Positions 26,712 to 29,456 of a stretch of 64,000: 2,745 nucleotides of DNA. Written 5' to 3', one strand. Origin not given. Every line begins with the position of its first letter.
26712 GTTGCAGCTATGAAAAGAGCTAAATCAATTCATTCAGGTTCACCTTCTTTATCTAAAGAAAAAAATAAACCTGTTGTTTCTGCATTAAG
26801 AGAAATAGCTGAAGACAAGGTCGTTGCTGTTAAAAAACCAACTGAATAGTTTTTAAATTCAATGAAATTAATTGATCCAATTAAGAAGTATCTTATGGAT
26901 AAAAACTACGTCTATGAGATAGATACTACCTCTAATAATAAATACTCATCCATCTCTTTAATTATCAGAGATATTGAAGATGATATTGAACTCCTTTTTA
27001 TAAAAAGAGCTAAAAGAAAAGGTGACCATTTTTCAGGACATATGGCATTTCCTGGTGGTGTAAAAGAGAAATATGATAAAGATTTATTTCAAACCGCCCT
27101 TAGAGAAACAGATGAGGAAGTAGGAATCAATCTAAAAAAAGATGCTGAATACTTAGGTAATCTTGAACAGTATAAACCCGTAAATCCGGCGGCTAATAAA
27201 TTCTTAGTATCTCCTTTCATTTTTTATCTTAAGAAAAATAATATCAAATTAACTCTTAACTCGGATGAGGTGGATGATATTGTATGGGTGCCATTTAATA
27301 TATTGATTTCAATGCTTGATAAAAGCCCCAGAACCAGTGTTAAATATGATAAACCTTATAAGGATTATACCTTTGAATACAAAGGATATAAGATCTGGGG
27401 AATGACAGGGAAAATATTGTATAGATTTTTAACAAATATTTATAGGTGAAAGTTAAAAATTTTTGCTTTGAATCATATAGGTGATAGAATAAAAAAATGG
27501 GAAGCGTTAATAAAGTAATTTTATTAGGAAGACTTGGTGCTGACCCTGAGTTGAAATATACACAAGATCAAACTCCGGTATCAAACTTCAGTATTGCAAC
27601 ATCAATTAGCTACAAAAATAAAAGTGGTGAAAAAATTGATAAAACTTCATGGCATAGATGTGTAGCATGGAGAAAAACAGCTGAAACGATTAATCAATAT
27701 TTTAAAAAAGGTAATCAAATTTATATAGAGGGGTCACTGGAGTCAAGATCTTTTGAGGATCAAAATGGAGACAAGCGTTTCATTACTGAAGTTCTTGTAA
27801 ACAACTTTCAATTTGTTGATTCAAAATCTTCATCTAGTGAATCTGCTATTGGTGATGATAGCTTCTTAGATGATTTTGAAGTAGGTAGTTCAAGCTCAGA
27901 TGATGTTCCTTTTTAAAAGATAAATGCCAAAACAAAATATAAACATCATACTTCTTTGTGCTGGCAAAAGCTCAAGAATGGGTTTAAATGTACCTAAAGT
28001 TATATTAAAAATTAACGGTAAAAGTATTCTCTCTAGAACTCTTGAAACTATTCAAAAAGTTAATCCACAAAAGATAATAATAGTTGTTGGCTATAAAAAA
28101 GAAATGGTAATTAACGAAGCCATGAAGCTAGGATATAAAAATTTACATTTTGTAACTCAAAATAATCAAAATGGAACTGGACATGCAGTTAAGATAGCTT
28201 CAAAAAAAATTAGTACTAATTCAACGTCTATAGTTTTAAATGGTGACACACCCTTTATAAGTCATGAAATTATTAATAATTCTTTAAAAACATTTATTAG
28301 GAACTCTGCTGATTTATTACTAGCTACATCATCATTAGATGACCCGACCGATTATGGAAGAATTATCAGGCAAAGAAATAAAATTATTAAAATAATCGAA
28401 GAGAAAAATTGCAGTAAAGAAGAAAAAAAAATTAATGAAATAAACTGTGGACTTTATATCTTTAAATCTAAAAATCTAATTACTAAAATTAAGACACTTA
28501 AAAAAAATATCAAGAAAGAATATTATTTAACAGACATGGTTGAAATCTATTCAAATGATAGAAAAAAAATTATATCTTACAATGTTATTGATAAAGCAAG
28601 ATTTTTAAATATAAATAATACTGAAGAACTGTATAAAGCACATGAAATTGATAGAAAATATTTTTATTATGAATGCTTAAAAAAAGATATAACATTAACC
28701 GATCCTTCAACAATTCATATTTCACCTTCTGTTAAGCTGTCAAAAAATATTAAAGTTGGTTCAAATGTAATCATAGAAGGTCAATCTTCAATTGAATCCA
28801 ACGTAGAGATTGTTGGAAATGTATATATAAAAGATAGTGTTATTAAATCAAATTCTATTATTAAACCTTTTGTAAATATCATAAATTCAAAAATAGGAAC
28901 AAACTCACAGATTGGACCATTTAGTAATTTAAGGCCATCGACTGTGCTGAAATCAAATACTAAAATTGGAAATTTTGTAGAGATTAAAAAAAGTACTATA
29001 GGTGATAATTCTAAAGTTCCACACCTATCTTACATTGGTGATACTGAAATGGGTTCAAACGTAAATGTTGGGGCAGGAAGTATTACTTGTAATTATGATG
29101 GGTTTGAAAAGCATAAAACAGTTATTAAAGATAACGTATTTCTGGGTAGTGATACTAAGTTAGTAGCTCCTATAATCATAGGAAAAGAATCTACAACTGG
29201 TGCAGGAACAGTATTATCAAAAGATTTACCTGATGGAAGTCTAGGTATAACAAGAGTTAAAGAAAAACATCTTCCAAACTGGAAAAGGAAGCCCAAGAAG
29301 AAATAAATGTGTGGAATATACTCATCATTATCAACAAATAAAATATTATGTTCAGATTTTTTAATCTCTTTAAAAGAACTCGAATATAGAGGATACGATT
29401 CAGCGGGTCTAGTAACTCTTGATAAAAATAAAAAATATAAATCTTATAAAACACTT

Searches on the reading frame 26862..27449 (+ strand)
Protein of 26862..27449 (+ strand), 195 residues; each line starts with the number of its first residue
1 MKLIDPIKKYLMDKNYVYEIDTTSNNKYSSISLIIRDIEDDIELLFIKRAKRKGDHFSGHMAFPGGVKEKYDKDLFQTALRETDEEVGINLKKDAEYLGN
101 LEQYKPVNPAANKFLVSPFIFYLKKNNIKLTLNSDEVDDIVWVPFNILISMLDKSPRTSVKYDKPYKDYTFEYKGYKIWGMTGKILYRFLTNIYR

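Call 14: search_protein_families(library=pfam, proteins=[window:26862-27449:+], max_evalue=0.00001)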
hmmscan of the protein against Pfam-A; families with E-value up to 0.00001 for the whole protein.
window:26862-27449:+ (195 aa): 1 family
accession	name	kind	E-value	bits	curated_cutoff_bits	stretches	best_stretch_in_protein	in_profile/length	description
PF00293.34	NUDIX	-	5.4e-14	52.8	21.1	1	32-150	7-121/134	NUDIX domain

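Call 15: search_protein_families(library=ncbifam, proteins=[window:26862-27449:+], max_evalue=0.01)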
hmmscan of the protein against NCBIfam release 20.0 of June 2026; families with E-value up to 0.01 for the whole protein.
window:26862-27449:+ (195 aa): 7 families
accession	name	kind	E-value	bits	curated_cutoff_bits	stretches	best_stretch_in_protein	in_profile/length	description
NF007980.0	PRK10707.1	equivalog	5e-19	68.7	134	1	39-189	41-184/192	CoA pyrophosphatase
NF008044.0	PRK10776.1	equivalog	0.00019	21.3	148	1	34-100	10-70/130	8-oxo-dGTP diphosphatase MutT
NF006530.0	PRK08999.1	equivalog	0.00044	19.4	245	1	40-104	16-77/315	Nudix family hydrolase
TIGR00586.1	mutt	equivalog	0.00049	20.1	97.9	1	39-94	13-66/129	8-oxo-dGTP diphosphatase MutT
NF006961.0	PRK09438.1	equivalog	0.0011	18.5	103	1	39-101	17-73/151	dihydroneopterin triphosphate diphosphatase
NF002995.0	PRK03759.1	equivalog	0.0055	16.4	127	1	44-157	49-159/185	isopentenyl-diphosphate Delta-isomerase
NF011922.0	PRK15393.1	equivalog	0.0092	15.7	152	0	39-92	46-99/182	NUDIX hydrolase YfcD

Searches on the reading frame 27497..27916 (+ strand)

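Call 14: search_protein_families(library=pfam, proteins=[window:27497-27916:+], max_evalue=0.00001)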
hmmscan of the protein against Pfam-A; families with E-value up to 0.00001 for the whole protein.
window:27497-27916:+ (139 aa): 1 family
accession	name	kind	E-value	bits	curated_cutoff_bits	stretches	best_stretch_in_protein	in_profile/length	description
PF00436.31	SSB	-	2.8e-37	127.3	26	1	4-107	1-104/104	Single-strand binding protein family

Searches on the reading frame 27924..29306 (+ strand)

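Call 3: search_protein_families(library=pfam, proteins=[window:27924-29306:+])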
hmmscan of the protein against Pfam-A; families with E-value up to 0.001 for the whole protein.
window:27924-29306:+ (460 aa): 8 families
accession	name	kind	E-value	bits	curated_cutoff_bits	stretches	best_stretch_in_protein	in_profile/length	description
PF00132.30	Hexapep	-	9.5e-25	85.7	27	3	321-356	1-36/36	Bacterial transferase hexapeptide (six repeats)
PF00483.29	NTP_transferase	-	1.2e-18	68.1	21.2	1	11-221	5-221/245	Nucleotidyl transferase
PF12804.13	NTP_transf_3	-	4.1e-17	63.3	27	1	9-136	2-123/160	MobA-like NTP transferase domain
PF25084.1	LbH_EIF2B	-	7.3e-10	39.2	54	2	263-353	15-104/105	EIF2B subunit epsilon LbH domain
PF01128.25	IspD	-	4.7e-07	30.2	27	1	7-124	2-117/221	2-C-methyl-D-erythritol 4-phosphate cytidylyltransferase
PF02348.25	CTP_transf_3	-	8.9e-05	22.8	22.6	1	25-197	16-170/217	Cytidylyltransferase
PF25087.1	GMPPB_C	-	0.00046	20.3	39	0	264-314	5-55/110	GMPPB C-terminal domain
PF14602.12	Hexapep_2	-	0.00087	19.4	27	0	400-432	3-33/34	Hexapeptide repeat of succinyl-transferase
